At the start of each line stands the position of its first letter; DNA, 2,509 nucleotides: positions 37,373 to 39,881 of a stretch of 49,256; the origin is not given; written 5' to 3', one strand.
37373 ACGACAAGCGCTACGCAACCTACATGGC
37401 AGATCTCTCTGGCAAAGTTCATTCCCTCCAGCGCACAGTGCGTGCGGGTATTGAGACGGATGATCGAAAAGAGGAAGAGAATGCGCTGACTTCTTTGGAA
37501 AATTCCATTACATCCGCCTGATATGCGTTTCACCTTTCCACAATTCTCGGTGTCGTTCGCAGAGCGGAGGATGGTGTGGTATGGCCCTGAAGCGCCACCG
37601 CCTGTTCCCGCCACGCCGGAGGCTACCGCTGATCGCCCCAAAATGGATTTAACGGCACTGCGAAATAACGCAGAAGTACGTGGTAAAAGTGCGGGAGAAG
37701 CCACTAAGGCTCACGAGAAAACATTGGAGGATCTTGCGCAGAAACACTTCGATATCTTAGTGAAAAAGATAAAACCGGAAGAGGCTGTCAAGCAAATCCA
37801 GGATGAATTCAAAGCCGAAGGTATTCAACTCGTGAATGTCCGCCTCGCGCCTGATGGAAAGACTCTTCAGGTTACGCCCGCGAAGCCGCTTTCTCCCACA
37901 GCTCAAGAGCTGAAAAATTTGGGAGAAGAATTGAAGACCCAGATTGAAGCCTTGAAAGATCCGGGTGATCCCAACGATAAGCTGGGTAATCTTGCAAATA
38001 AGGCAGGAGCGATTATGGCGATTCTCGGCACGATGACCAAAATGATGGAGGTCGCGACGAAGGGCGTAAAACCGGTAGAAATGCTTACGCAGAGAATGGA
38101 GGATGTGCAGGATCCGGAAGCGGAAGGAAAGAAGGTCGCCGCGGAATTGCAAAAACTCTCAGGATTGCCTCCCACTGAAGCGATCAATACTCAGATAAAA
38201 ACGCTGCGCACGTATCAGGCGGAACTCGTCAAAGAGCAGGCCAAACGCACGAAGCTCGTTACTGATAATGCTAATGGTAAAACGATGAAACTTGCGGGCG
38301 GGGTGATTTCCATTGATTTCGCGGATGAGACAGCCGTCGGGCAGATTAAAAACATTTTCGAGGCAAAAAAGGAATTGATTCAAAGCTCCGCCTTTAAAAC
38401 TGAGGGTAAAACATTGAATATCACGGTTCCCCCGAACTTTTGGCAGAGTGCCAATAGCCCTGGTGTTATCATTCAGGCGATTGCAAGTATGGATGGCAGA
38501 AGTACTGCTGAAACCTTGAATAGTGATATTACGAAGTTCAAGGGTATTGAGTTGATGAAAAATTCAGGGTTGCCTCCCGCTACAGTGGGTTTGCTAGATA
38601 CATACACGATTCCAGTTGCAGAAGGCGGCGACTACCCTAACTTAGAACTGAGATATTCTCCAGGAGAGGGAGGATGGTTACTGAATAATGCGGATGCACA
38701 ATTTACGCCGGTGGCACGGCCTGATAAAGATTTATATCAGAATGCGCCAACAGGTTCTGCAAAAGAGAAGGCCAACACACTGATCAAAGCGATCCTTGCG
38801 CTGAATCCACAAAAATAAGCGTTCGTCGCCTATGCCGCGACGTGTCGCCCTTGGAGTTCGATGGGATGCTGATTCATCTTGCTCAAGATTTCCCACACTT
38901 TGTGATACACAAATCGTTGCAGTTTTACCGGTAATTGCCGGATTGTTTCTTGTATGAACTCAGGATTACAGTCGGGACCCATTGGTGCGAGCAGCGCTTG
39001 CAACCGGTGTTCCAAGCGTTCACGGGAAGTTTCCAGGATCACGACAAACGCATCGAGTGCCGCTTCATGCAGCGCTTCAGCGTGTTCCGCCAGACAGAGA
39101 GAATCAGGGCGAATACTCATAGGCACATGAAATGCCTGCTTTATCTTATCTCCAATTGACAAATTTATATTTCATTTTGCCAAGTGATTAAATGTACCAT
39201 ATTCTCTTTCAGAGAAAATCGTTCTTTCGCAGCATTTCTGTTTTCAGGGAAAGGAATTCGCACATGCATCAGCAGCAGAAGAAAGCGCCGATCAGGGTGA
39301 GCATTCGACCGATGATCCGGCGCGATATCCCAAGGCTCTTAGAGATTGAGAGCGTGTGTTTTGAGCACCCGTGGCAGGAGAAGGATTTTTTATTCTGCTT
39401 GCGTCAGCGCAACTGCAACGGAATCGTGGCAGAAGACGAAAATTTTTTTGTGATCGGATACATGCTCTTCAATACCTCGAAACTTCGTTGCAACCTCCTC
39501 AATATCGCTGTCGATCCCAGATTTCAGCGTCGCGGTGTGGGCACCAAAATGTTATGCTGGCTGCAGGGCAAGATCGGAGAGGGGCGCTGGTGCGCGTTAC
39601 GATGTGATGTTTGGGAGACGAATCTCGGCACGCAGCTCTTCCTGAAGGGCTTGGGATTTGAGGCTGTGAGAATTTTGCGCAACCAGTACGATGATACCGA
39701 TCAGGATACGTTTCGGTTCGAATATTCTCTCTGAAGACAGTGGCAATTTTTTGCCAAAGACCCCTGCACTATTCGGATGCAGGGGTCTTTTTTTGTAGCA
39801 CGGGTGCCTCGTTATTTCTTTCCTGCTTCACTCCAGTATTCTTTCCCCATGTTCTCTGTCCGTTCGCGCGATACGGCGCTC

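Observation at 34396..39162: Orphan locus: two large paralogous proteins (901 aa, 431 aa) sharing two modules, plus a coupled 119-aa partner and a convergent ~100-aa ORF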

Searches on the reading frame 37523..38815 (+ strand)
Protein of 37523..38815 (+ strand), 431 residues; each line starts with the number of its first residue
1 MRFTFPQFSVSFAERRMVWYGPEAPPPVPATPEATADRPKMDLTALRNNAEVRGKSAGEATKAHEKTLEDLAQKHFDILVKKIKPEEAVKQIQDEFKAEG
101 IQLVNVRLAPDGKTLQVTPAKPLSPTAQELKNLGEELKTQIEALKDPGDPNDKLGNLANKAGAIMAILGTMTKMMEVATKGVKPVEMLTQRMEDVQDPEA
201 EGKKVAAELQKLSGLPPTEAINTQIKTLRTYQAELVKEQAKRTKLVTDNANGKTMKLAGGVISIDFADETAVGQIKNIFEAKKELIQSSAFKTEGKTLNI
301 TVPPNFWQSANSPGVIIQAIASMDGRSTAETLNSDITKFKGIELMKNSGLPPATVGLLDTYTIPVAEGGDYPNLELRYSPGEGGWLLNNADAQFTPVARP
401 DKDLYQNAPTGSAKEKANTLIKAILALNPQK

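Call 4: search_protein_families(library=pfam, proteins=[window:37523-38815:+], max_evalue=1)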
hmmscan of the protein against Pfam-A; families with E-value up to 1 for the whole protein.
window:37523-38815:+ (431 aa): 1 family
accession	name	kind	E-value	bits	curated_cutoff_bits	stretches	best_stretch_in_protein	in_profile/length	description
PF22199.2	FKBP26_IF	-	0.17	12.3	27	0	245-267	21-43/46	FKBP26, IF domain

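Call 9: find_homologous_proteins(query=window:37523-38815:+)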
Query window:37523-38815:+: 8000 candidates shared short words with the query, none scored E <= 0.001.

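Call 42: search_protein_families(library=pfam, alignment_id=A4, max_evalue=0.01)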
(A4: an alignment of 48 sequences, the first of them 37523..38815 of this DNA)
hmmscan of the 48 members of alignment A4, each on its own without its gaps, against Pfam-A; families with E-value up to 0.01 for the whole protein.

A. member 1, window:37523-38815:+ (431 aa): 0 families

B. families by the number of members that match (of 48 scanned): 12 families
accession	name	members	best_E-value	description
PF08954.16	Trimer_CC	1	0.00022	Trimerisation motif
PF15294.11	Leu_zip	1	0.00048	Leucine zipper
PF11727.13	ISG65-75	1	0.00052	Invariant surface glycoprotein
PF03999.17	MAP65_ASE1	1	0.00059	Microtubule associated protein (MAP65/ASE1 family)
PF00123.25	Hormone_2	1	0.00068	Peptide hormone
PF15619.11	Lebercilin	1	0.00073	Ciliary protein causing Leber congenital amaurosis disease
PF19908.4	DUF6381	1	0.0045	Family of unknown function (DUF6381)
PF17681.6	GCP_N_terminal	1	0.0045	Gamma tubulin complex component N-terminal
PF14970.11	TEDC1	1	0.0052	Tubulin epsilon and delta complex protein 1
PF08614.16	ATG16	1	0.0068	Autophagy protein 16 (ATG16)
PF19962.4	EAD9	1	0.0072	Effector-associated domain 9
PF11932.13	DUF3450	1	0.0073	Protein of unknown function (DUF3450)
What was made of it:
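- On PE/PPE and WXG100 (type VII substrates): No PE or PPE hits (calls 4, 42).
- On Polymorphic toxin systems: Pfam scan of 48 large proteins gave only isolated single-member coiled-coil noise (call 42).
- Closest known: Secretion chaperone or adaptor plus effector pairs. Different: No LXG, PAAR or Rhs domains (call 42).
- None of the 48 large proteins has a toxin, enzyme or other Pfam domain (call 42). The large proteins carry no enzymatic domain (call 42).
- Tried and rejected: Pfam gave nothing for 48 large proteins (call 42).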

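Call 55: search_protein_families(library=padloc, proteins=[window:37523-38815:+], max_evalue=0.1)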
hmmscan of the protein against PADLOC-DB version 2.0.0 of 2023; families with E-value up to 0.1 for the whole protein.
window:37523-38815:+ (431 aa): 0 families

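Call 56: search_protein_families(library=ncbifam, proteins=[window:37523-38815:+], max_evalue=0.1)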
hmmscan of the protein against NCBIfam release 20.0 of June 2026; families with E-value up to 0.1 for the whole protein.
window:37523-38815:+ (431 aa): 1 family
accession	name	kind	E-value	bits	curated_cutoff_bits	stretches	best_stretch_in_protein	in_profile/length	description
NF005129.0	PRK06568.1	equivalog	0.0031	17.4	252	0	46-105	76-133/164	F0F1 ATP synthase subunit B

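Call 75: predict_structure(alignment_id=A5)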
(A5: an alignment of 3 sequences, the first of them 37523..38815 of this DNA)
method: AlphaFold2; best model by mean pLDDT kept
length: 431 residues; sequences in the alignment: 3
mean_pLDDT: 49.3   pTM: 0.25
mean pLDDT of the five models: 49.3, 48.3, 45.3, 44.5, 42.7
residues with pLDDT >= 90: 0; 70-90: 38; 50-70: 161; < 50: 232
segments of 3 or more residues with pLDDT < 50: 1-40, 43-62, 121-128, 153-155, 167-169, 175-263, 267-273, 289-297, 303-306, 308-311, 335-364, 366-368
pLDDT, mean of each block of 10 residues (from residue 1): 29 31 31 36 42 35 57 72 74 62 62 63 41 62 60 48 49 48 32 38 44 36 39 37 29 35 47 54 57 48 47 56 58 48 45 34 49 63 65 70 54 63 71 57
secondary structure, 60 per line:
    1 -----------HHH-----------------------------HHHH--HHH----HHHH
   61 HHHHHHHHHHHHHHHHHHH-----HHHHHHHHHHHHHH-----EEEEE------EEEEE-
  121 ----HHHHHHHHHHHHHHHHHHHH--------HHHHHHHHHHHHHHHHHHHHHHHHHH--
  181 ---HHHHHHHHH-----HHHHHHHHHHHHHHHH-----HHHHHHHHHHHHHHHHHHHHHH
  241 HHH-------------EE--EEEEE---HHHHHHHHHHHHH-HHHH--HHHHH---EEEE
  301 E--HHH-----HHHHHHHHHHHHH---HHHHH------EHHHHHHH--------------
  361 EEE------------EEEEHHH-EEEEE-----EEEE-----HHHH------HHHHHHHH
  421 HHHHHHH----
elements in order: H44-47 H57-79 H85-98 E104-108 E115-119 H125-144 H153-178 H184-192 H198-213 H219-243 E261-265 H269-281 H283-286 H289-293 E297-301 H312-324 H328-332 H340-346 E361-363 E376-379 E384-388 E394-397 H403-406 H413-427
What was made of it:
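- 37658..37888 (+): N-module of the 431-aa protein (residues 46-122): two helices followed by a beta hairpin. AF2 secondary structure shows H57-79, H85-98, E104-108 and E115-119, with pLDDT 57-74 (call 75).
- The AF2 model of the 431-aa protein is poor (pLDDT 49, call 75).
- Tried and rejected: The model has pLDDT 49 and is unusable for fold search (call 75).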

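Call 81: search_solved_structures(query=window:37523-38815:+, max_evalue=1)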
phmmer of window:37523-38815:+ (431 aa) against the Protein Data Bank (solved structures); distinct sequences matched with E-value up to 1: 0.

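Call 84: search_protein_families(library=phrogs, proteins=[window:37523-38815:+], max_evalue=0.1)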
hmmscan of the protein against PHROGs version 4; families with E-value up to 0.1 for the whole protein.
window:37523-38815:+ (431 aa): 1 family
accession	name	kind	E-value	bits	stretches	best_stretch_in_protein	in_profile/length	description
phrog_2044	-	DNA, RNA and nucleotide metabolism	0.068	14.3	0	129-178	4-53/78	RNA polymerase beta subunit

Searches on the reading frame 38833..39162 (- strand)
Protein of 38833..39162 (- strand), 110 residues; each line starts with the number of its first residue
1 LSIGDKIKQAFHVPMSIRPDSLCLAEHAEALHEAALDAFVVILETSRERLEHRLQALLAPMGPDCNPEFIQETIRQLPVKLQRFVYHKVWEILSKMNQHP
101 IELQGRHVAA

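Call 4: search_protein_families(library=pfam, proteins=[window:38833-39162:-], max_evalue=1)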
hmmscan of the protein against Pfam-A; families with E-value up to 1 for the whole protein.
window:38833-39162:- (110 aa): 1 family
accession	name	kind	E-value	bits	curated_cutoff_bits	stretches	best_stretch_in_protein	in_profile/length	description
PF04055.27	Radical_SAM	-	0.094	13.3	29.5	1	16-77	81-136/166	Radical SAM superfamily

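Call 55: search_protein_families(library=padloc, proteins=[window:38833-39162:-], max_evalue=0.1)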
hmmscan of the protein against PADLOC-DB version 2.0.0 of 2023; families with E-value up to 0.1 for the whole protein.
window:38833-39162:- (110 aa): 1 family
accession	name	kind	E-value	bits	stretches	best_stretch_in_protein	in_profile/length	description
PDLC03853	LmuA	-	0.001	15.9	1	28-100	114-185/655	-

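Call 56: search_protein_families(library=ncbifam, proteins=[window:38833-39162:-], max_evalue=0.1)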
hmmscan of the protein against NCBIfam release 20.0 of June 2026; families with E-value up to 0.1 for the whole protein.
window:38833-39162:- (110 aa): 2 families
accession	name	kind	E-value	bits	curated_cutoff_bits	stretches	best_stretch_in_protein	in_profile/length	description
TIGR01279.1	DPOR_bchN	equivalog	0.013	14.4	419.95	1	45-108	216-277/407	ferredoxin:protochlorophyllide reductase (ATP-dependent) subunit N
TIGR01266.1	fum_ac_acetase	equivalog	0.018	13.9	375.3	1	2-60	34-92/420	fumarylacetoacetase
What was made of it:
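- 38830..39162 (-): 110-aa convergent ORF. It is probably not a gene and is not part of the system. No family hit (calls 4, 55, 56).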

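Call 84: search_protein_families(library=phrogs, proteins=[window:38833-39162:-], max_evalue=0.1)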
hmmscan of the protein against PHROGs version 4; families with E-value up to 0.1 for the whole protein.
window:38833-39162:- (110 aa): 1 family
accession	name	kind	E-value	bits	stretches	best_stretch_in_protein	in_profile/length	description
phrog_30195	-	unknown function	0.088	14.4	0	23-56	31-63/71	-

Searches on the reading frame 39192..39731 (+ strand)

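Call 12: search_protein_families(library=pfam, proteins=[window:39192-39731:+], max_evalue=0.001)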
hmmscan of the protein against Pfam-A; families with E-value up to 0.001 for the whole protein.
window:39192-39731:+ (180 aa): 2 families
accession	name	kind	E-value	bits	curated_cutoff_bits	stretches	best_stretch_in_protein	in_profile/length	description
PF00583.31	Acetyltransf_1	-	1.5e-08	35.3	20.7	1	47-156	2-116/116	Acetyltransferase (GNAT) family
PF13508.13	Acetyltransf_7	-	3.7e-07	30.9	27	1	78-157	6-83/84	Acetyltransferase (GNAT) domain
